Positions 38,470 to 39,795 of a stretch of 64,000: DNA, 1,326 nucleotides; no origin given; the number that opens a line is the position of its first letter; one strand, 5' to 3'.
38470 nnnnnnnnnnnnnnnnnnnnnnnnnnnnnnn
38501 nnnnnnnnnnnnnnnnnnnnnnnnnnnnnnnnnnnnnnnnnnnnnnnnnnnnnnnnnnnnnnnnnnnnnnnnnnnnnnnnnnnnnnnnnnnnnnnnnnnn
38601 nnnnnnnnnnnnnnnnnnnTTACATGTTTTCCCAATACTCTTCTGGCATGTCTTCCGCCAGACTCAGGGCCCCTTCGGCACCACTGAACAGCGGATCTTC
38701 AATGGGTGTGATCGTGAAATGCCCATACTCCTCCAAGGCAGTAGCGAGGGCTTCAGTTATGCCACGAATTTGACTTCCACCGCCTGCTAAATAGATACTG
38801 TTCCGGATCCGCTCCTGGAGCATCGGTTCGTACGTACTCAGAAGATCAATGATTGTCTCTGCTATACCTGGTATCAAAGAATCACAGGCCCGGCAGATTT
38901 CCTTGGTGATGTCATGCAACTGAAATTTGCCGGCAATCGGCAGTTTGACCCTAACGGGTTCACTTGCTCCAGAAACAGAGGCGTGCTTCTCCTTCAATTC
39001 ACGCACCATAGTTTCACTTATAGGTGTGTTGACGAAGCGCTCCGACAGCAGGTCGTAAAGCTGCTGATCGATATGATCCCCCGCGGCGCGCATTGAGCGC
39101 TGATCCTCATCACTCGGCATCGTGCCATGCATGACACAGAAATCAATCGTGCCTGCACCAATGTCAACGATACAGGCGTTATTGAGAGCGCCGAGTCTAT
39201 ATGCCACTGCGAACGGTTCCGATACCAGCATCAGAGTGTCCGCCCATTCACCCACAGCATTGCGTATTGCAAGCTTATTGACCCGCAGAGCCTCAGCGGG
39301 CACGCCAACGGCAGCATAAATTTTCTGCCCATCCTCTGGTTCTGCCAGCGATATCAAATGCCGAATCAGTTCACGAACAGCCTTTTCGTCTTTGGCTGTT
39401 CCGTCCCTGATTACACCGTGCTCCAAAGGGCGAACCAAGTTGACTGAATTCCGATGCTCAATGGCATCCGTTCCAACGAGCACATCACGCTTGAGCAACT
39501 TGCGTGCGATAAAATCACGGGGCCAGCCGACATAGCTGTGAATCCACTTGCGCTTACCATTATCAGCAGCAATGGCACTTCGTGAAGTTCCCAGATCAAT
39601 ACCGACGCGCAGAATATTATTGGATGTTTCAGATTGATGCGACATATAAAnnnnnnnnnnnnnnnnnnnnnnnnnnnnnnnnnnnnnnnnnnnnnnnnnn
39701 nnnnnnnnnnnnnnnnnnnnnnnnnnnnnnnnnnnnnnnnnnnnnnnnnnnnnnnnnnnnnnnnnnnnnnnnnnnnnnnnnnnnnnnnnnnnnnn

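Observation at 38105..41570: MamK-like actin and a membrane-anchored cell-wall amidase are wedged between thyA and folA in one tight operon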

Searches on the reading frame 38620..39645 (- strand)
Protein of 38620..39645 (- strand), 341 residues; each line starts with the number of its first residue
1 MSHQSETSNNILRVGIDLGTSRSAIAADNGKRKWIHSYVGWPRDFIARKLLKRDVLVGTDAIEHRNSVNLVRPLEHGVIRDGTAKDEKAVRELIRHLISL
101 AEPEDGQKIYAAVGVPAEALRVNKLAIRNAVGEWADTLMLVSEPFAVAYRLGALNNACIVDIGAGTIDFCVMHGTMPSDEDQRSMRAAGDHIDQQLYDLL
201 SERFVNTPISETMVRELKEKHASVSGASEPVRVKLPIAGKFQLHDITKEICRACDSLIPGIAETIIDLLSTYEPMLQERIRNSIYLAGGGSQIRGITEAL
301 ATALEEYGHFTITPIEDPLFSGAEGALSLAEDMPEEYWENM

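Call 3: search_protein_families(library=pfam, proteins=[window:38620-39645:-], max_evalue=0.01)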
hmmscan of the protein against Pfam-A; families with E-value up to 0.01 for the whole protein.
window:38620-39645:- (341 aa): 9 families
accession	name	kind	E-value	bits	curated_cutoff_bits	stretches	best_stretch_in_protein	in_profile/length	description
PF06723.19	MreB_Mbl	-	4.2e-22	78.9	27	1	14-333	4-322/327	MreB/Mbl protein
PF00022.25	Actin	-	5.2e-11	42.2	27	1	26-221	21-209/410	Actin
PF25216.1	Volactin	-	7e-07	29.5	35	1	55-328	59-319/321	Volactin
PF25229.1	Salactin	-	1.4e-06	28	27.1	1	14-332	4-333/335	Salactin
PF14450.12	FtsA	-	1.1e-05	26.2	31.8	1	158-305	1-104/127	Cell division protein FtsA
PF22128.2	Alp7A_like_C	-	0.0011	19.2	22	1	158-300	3-133/156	Alp7A C-terminal domain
PF11104.14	PilM_2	-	0.0016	17.9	27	0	70-120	27-74/340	Type IV pilus assembly protein PilM;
PF21522.3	MreB-like_C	-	0.0028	18.7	27.8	0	159-293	1-116/123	Archaeal actin homologue MreB-like, C-terminal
PF01869.26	BcrAD_BadFG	-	0.0087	16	31.5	0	259-330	200-271/271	BadF/BadG/BcrA/BcrD ATPase family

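Call 4: search_protein_families(library=ncbifam, proteins=[window:38620-39645:-], max_evalue=0.01)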
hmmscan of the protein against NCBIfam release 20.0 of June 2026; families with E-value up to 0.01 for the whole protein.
window:38620-39645:- (341 aa): 14 families
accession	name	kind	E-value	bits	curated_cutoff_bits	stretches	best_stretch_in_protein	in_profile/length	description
NF040964.1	MamK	subfamily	9.2e-118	393.1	400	1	12-340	1-329/335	MamK family actin-like protein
NF053558.1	BeeR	equivalog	1e-58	199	530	1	12-339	1-346/349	BeeR family actin-like protein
NF010539.0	PRK13927.1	subfamily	6.4e-23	81.2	293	1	14-333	9-329/339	rod shape-determining protein MreB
TIGR00904.1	mreB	subfamily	2e-17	63.2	365.75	1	65-332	59-328/334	MreB/Mrl family cell shape determining protein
NF010540.1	PRK13929.1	exception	1.4e-12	47.3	515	1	65-317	57-315/334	rod-share determining protein MreBH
NF011660.0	PRK15080.1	equivalog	2.2e-11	43.5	182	1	76-173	61-159/277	ethanolamine utilization protein EutJ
NF053533.1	salactin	equivalog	5.2e-09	35.6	400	1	14-332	4-334/335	actin-like salactin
TIGR02529.1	EutJ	subfamily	1.8e-06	27.6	152.1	1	77-172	29-125/239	ethanolamine utilization protein EutJ family protein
TIGR01174.1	ftsA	equivalog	2.7e-06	26.7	175.85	1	157-307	198-341/371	cell division protein FtsA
NF003520.0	PRK05183.1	subfamily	0.00073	18.1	620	0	92-221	133-272/621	Fe-S protein assembly chaperone HscA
TIGR01991.1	HscA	equivalog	0.002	16.7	708.55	0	92-247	113-281/600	Fe-S protein assembly chaperone HscA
TIGR02350.1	prok_dnaK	equivalog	0.0021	16.5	822.55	0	89-205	110-236/596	molecular chaperone DnaK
TIGR03739.1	PRTRC_D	hypoth_equivalog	0.0026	16.8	214.8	1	155-327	167-315/320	PRTRC system protein D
NF001413.0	PRK00290.1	equivalog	0.0027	16.1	648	0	91-206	115-238/625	molecular chaperone DnaK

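Call 5: find_homologous_proteins(query=window:38620-39645:-, max_evalue=1e-10)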
Query window:38620-39645:- (341 aa): 5203 proteins with E <= 1e-10 among 8000 candidates; the best 120 are listed.
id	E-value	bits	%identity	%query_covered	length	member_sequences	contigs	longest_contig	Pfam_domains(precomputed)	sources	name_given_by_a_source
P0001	6.4e-224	760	100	100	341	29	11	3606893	PF25216.1,PF06723.20,PF25229.2,PF14450.13,PF00022.26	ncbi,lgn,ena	-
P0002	3.1e-205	699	91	100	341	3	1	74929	PF25216.1,PF06723.20,PF14450.13,PF00022.26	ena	-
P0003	1.6e-204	696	91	100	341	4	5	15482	PF25216.1,PF06723.20,PF25229.2,PF14450.13,PF00022.26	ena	-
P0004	4.6e-190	649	81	100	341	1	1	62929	PF25216.1,PF06723.20,PF00022.26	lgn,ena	-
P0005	2.8e-188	643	79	100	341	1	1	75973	PF22128.3,PF06723.20,PF00022.26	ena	-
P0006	1.0e-186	638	81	100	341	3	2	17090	PF06723.20,PF14450.13,PF00022.26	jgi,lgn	-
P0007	1.3e-186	638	81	100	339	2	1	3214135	PF25216.1,PF06723.20,PF25229.2,PF14450.13,PF00022.26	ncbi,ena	-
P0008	3.9e-185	633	80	100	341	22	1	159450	PF25216.1,PF22128.3,PF06723.20,PF14450.13,PF00022.26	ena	-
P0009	4.6e-184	629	80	98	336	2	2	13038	PF22128.3,PF06723.20,PF25229.2,PF14450.13,PF00022.26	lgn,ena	-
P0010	6.4e-184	629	80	100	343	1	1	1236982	PF25216.1,PF22128.3,PF06723.20,PF25229.2,PF14450.13,PF00022.26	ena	-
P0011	7.8e-183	625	79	100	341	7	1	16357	PF06723.20,PF14450.13,PF00022.26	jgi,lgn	-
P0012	6.3e-182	622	79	98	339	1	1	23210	PF06723.20,PF25229.2,PF00022.26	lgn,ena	-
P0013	1.1e-181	621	77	100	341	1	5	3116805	PF25216.1,PF06723.20,PF14450.13,PF00022.26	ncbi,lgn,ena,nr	ncbi:MAG: rod shape-determining protein [Bacteroidetes bacterium]|nr:rod shape-determining protein [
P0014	2.6e-179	614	77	100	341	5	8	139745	PF06723.20,PF00022.26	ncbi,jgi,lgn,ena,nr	ncbi:MAG: rod shape-determining protein [Bacteroidetes bacterium]|nr:rod shape-determining protein [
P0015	7.3e-175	599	93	84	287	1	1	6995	PF25216.1,PF06723.20,PF14450.13,PF00022.26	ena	-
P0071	7.3e-137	474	64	100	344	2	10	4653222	PF25216.1,PF06723.20,PF25229.2,PF00022.26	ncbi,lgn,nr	ncbi:hypothetical protein AWN76_012610 [Rhodothermaceae bacterium RA]|nr:hypothetical protein AWN76_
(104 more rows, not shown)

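Call 6: find_related_loci(query=window:38620-39645:-, collection=genome_contigs, flank=6000)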
Query window:38620-39645:- (341 aa) in genome_contigs; peptide patterns used: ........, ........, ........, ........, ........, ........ (x = any residue, [..] = any of these).
82 stretches matched a pattern; 52 encode a relative of the query (tblastn E <= 1e-3); 52 distinct loci.
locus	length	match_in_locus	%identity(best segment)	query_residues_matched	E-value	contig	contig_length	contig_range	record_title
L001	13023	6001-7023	100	1-341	0e+0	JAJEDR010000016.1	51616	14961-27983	MAG: Rhodothermales bacterium isolate p16x33bins.37 k141_228998, whole genome shotgun sequence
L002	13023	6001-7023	100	1-341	0e+0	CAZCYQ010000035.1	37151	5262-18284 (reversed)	MAG TPA_asm: uncultured Rhodothermaceae bacterium isolate SRP109090_co2_2 genome assembly, contig: NODE_1360_length_3715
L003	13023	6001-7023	94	1-341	0e+0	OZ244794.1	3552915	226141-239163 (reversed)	MAG: Rhodothermales bacterium isolate 0164749d-39c0-4bbf-b47e-bcd39ac97e09 genome assembly, chromosome: 1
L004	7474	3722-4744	93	1-341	0e+0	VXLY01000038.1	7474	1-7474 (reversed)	MAG: Rhodothermaceae bacterium isolate SB0661_bin_24 NODE_5622_length_7474_cov_105.341690, whole genome shotgun sequence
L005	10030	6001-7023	93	1-341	0e+0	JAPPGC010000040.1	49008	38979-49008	MAG: Bacteroidota bacterium isolate RHO1_bin_46 NODE_1522_length_49008_cov_46.654260, whole genome shotgun sequence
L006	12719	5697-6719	91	1-341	0e+0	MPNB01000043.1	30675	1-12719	MAG: Rhodothermaceae bacterium bin80 NODE_2222_length_30675_cov_19.5841_ID_4443, whole genome shotgun sequence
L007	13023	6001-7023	91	1-341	0e+0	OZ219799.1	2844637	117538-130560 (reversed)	MAG: Rhodothermales bacterium isolate da3e7c24-c5f3-4507-9669-19e8aa5a93cb genome assembly, chromosome: 1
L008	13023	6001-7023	81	1-341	0e+0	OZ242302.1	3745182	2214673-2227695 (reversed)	MAG: Rhodothermales bacterium isolate 073f09b9-7bb2-4d87-bfd8-7931eea96a09 genome assembly, chromosome: 1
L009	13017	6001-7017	81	1-341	0e+0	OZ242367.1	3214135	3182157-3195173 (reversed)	MAG: Rhodothermales bacterium isolate 571183b6-2e0b-44cf-967d-8c50aa38ec23 genome assembly, chromosome: 1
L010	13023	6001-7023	79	1-341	0e+0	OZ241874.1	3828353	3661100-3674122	MAG: Rhodothermales bacterium isolate 4d6fa364-bf15-4492-bf93-c3371add2069 genome assembly, chromosome: 1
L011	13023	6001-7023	81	1-341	0e+0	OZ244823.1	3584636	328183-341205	MAG: Rhodothermales bacterium isolate 9ce07578-5119-4228-8939-1a3e4132b483 genome assembly, chromosome: 1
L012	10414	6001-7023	80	1-341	0e+0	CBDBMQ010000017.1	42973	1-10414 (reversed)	MAG: Rhodothermales bacterium isolate 2f1e6004-1539-424d-a2a3-fdea80cd2d68 genome assembly, contig: contig_17, whole gen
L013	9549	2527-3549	80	1-341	0e+0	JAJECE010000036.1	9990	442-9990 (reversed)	MAG: Rhodothermales bacterium isolate jk18x9bins.87 k141_123845, whole genome shotgun sequence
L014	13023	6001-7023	80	1-341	0e+0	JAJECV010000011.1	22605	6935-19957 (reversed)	MAG: Rhodothermales bacterium isolate jk18xAbins.42 k141_1275007, whole genome shotgun sequence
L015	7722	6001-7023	80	1-341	0e+0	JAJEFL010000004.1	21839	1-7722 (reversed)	MAG: Rhodothermales bacterium isolate p16x43bins.4 k141_67270, whole genome shotgun sequence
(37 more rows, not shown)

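Call 9: search_solved_structures(query=window:38620-39645:-, max_evalue=0.001, show_alignments=2)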
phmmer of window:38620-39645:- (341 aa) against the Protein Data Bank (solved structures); distinct sequences matched with E-value up to 0.001: 12.
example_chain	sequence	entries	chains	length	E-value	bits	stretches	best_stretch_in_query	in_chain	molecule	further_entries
5ljw_A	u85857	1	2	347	1.6e-72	247.8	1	7-340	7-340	Actin-like ATPase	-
5jyg_A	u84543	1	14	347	3e-72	246.9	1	7-340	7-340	Actin-like ATPase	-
5ljv_A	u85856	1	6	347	4.2e-72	246.4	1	7-340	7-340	Actin-like ATPase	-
8r2n_A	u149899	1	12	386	1.4e-42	149.4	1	10-309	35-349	Actin/actin family protein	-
1jce_A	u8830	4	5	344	2.3e-12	50.1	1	14-327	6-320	ROD SHAPE-DETERMINING PROTEIN MREB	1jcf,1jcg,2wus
7bvy_A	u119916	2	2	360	3.3e-09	39.7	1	67-298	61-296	Cell shape determining protein MreB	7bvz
7e1c_A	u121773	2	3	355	1.8e-05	27.4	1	66-327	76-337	Cell shape-determining protein MreB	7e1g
3h1q_A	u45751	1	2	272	1.8e-05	27.4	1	77-193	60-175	Ethanolamine utilization protein EutJ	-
9wc4_A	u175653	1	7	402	0.00024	23.7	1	6-231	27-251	HC1 actin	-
5nw4_G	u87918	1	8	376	0.00027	23.5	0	18-83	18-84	Arp1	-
30dr_A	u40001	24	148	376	0.00028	23.5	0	18-83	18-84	ARP1 actin related protein 1 homolog A | Alpha-centractin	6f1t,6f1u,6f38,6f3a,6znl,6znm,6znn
5adx_A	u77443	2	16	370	0.0003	23.4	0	19-83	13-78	ACTIN RELATED PROTEIN 1 | DYNACTIN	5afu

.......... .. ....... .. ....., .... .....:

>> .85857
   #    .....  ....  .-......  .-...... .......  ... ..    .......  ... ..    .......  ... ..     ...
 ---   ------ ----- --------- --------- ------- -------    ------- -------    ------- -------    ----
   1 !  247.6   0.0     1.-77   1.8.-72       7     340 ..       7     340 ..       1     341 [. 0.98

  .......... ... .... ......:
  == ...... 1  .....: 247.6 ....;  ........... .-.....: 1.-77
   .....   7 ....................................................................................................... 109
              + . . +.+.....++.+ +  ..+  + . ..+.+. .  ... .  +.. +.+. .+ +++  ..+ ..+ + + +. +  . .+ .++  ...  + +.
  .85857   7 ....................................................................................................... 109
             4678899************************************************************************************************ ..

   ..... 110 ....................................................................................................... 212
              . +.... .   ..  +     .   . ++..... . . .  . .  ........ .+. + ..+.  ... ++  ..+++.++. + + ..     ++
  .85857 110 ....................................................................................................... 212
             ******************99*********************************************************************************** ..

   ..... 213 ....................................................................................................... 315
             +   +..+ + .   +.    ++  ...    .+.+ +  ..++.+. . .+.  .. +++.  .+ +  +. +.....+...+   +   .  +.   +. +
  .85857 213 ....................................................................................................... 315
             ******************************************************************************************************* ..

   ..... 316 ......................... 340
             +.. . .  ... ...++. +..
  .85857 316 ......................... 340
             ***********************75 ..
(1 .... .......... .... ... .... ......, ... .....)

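Call 17: search_protein_representatives(protein=window:38620-39645:-)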
Query: 341 residues. Proteins with E-value up to 0.001 (for the whole library): 1133; up to 1e-10: 511; up to 1e-30: 144. The best 150 are listed.
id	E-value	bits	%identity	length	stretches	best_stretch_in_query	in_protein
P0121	1.4e-112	392.6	54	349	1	12-339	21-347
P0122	2.7e-97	342.4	49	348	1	5-340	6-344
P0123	2.0e-87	309.9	67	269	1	5-211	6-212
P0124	3.3e-86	305.9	55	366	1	14-268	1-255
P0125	4.3e-86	305.6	44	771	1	9-339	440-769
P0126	7.3e-86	304.8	45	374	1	6-340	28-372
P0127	5.2e-83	295.4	43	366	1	9-339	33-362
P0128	8.9e-83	294.7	42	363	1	7-340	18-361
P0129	5.0e-82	292.2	44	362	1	8-339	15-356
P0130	5.3e-82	292.1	42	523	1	6-339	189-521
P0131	1.7e-81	290.5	43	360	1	12-339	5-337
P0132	7.2e-79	281.8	41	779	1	4-340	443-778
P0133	5.7e-78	278.9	43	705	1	7-340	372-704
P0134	4.1e-77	276.1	41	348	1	10-340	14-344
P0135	4.5e-77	275.9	43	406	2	76-339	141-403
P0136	4.7e-77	275.8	41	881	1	12-340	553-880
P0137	5.2e-77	275.7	41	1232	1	9-339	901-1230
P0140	1.0e-76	274.7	40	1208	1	8-339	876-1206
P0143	6.7e-76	272.1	39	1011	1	8-340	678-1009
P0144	9.8e-76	271.5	40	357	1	14-339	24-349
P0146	1.2e-74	267.9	38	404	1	8-340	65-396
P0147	3.5e-74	266.4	39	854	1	9-340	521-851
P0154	1.6e-70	254.4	38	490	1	10-339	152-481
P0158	8.9e-69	248.7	40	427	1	6-339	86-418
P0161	2.4e-66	240.7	36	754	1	7-340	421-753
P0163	3.2e-65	237.0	37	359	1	8-339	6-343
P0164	2.1e-64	234.3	40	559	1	12-340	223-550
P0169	1.7e-62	228.0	37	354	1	7-339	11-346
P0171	4.5e-59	216.7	36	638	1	5-338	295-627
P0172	5.9e-59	216.4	34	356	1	9-339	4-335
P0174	2.4e-57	211.1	34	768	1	5-340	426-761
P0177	5.0e-56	206.8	34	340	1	8-339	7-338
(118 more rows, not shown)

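Call 19: search_protein_families(library=pfam, proteins=[P0125, P0130, P0132, P0133, P0136, P0137, P0140, P0143, P0147, P0161], max_evalue=0.001)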
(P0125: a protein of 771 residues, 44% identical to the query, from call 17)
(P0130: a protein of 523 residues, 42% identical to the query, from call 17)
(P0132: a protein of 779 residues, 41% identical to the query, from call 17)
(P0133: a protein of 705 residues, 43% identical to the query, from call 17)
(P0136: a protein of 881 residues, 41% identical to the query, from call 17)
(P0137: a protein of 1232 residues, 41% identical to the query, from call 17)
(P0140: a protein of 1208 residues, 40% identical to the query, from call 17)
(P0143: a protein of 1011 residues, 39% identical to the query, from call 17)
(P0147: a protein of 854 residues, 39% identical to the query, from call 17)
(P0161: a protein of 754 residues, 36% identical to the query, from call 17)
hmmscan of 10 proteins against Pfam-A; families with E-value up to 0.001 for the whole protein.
P0125 (771 aa): 6 families
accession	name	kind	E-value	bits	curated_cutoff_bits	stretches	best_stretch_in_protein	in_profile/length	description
PF06723.19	MreB_Mbl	-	2.4e-29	102.7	27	1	445-762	4-321/327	MreB/Mbl protein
PF00022.25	Actin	-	9.9e-13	47.9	27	1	480-646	44-207/410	Actin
PF14450.12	FtsA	-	1.8e-07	32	31.8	1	589-753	2-125/127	Cell division protein FtsA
PF25229.1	Salactin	-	9.7e-07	28.6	27.1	1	445-763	4-334/335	Salactin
PF22128.2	Alp7A_like_C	-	2.8e-05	24.4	22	1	588-742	3-145/156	Alp7A C-terminal domain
PF21522.3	MreB-like_C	-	0.00032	21.7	27.8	0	589-696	1-105/123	Archaeal actin homologue MreB-like, C-terminal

P0130 (523 aa): 5 families
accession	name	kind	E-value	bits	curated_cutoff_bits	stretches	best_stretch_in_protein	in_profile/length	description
PF06723.19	MreB_Mbl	-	2.9e-32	112.2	27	1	197-514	4-321/327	MreB/Mbl protein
PF00022.25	Actin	-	2e-15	56.7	27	1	217-436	29-240/410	Actin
PF25229.1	Salactin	-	5.6e-12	45.8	27.1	1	197-515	4-334/335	Salactin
PF25216.1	Volactin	-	1e-08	35.5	35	1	240-512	61-321/321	Volactin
PF14450.12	FtsA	-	3.3e-06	27.9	31.8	1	341-507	2-127/127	Cell division protein FtsA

P0132 (779 aa): 5 families
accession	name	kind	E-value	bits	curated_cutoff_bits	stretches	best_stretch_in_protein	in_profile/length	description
PF06723.19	MreB_Mbl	-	1.2e-26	93.8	27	1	453-771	4-322/327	MreB/Mbl protein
PF00022.25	Actin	-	3e-11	43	27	1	473-641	29-190/410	Actin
PF25229.1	Salactin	-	4.1e-08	33.1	27.1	1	453-770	4-333/335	Salactin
PF22128.2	Alp7A_like_C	-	0.00024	21.3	22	1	594-706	1-108/156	Alp7A C-terminal domain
PF14450.12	FtsA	-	0.00029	21.6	31.8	1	597-761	2-125/127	Cell division protein FtsA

P0133 (705 aa): 6 families
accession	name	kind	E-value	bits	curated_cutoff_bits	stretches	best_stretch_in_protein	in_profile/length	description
PF06723.19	MreB_Mbl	-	1.3e-27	97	27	1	379-698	4-323/327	MreB/Mbl protein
PF00022.25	Actin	-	1.9e-10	40.3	27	1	399-618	29-240/410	Actin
PF25229.1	Salactin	-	8.6e-08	32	27.1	1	549-697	178-334/335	Salactin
PF14450.12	FtsA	-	1.5e-07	32.2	31.8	1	523-668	2-103/127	Cell division protein FtsA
PF01869.26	BcrAD_BadFG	-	7.8e-05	22.8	31.5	0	617-694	194-271/271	BadF/BadG/BcrA/BcrD ATPase family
PF22128.2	Alp7A_like_C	-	0.00036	20.8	22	0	521-670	2-139/156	Alp7A C-terminal domain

P0136 (881 aa): 2 families
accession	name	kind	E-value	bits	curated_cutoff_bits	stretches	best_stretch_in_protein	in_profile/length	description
PF06723.19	MreB_Mbl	-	3.4e-25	89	27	1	555-870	4-319/327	MreB/Mbl protein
PF00022.25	Actin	-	3.5e-10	39.5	27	1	589-744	39-192/410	Actin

P0137 (1232 aa): 3 families
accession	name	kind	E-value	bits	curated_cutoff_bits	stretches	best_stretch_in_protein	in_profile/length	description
PF06723.19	MreB_Mbl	-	1.3e-28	100.3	27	1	906-1224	4-322/327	MreB/Mbl protein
PF00022.25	Actin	-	5.6e-13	48.7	27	1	927-1094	30-190/410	Actin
PF14450.12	FtsA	-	2.2e-07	31.7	31.8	1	1050-1197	2-105/127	Cell division protein FtsA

P0140 (1208 aa): 4 families
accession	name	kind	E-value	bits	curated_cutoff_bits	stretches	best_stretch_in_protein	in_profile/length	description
PF06723.19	MreB_Mbl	-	7e-29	101.1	27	1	882-1200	4-322/327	MreB/Mbl protein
PF00022.25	Actin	-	3.3e-10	39.6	27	1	917-1073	44-194/410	Actin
PF14450.12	FtsA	-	2e-05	25.4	31.8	1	1026-1188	2-123/127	Cell division protein FtsA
PF22128.2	Alp7A_like_C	-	0.00039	20.7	22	1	1025-1172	3-138/156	Alp7A C-terminal domain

P0143 (1011 aa): 4 families
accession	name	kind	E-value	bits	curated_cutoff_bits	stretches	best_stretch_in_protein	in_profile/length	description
PF06723.19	MreB_Mbl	-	1.5e-29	103.3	27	1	684-999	4-319/327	MreB/Mbl protein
PF25229.1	Salactin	-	1.5e-08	34.5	27.1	1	684-1002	4-334/335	Salactin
PF00022.25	Actin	-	2e-08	33.7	27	1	719-872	44-190/410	Actin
PF14450.12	FtsA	-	0.00043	21.1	31.8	0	828-974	2-104/127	Cell division protein FtsA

P0147 (854 aa): 4 families
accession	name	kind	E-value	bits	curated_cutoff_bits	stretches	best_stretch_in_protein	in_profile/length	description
PF06723.19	MreB_Mbl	-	3.1e-27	95.7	27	1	526-839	4-317/327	MreB/Mbl protein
PF00022.25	Actin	-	1.4e-10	40.8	27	1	549-714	32-190/410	Actin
PF14450.12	FtsA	-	4.2e-05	24.3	31.8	1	670-815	2-103/127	Cell division protein FtsA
PF22128.2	Alp7A_like_C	-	0.00048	20.4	22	0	667-778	1-107/156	Alp7A C-terminal domain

P0161 (754 aa): 3 families
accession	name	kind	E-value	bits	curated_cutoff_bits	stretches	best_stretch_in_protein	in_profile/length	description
PF06723.19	MreB_Mbl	-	8.8e-25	87.7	27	1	428-745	4-321/327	MreB/Mbl protein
PF00022.25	Actin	-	2.8e-09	36.5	27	1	448-615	29-189/410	Actin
PF25229.1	Salactin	-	0.00025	20.6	27.1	1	569-745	148-333/335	Salactin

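Call 22: find_encoding_contigs(protein=P0121, flank=6000, max_places=4)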
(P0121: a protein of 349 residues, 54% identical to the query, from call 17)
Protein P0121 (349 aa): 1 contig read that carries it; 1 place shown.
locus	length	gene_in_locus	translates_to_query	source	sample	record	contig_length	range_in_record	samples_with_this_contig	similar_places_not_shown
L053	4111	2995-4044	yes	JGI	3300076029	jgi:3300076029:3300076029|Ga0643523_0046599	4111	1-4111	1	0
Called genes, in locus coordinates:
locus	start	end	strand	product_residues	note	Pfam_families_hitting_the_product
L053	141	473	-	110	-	-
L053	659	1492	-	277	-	-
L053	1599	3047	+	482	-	PF01520:Amidase_3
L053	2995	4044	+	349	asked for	PF06723:MreB_Mbl, PF00022:Actin (faint), PF25216:Volactin (weak)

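Call 23: find_encoding_contigs(protein=P0122, flank=6000, max_places=4)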
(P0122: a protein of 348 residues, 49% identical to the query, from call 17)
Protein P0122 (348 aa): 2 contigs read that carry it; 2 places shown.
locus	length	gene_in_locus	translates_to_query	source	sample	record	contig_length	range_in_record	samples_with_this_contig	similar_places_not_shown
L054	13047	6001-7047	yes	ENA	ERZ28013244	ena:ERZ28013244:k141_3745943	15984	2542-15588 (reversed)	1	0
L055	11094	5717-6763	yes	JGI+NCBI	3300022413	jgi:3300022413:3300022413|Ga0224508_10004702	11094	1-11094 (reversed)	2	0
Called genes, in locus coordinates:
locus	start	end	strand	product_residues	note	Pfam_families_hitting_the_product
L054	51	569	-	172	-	PF04972:BON, PF01476:LysM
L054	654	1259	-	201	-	PF06078:DUF937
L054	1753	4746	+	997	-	PF17957:Big_7 (faint)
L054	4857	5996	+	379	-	PF01520:Amidase_3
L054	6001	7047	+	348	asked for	PF00022:Actin, PF06723:MreB_Mbl, PF25229:Salactin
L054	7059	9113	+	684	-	PF22745:Nlig-Ia, PF01653:DNA_ligase_aden, PF03120:OB_DNA_ligase, PF12826:HHH_2, PF14520:HHH_5 (weak), PF00533:BRCT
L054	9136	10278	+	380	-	-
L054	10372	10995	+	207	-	-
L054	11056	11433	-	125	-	PF21631:A9CJY8-like_N, PF13840:ACT_7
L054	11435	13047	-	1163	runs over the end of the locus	PF07719:TPR_2 (faint), PF13428:TPR_14 (faint), PF13432:TPR_16 (weak), PF14559:TPR_19 (weak), PF23914:TPR_CcmH_CycH, PF13517:FG-GAP_3, PF07593:UnbV_ASPIC (faint)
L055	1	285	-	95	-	?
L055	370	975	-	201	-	PF06078:DUF937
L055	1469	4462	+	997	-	PF17957:Big_7 (faint)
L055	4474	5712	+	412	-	PF01520:Amidase_3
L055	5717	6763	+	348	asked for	PF00022:Actin, PF06723:MreB_Mbl, PF25229:Salactin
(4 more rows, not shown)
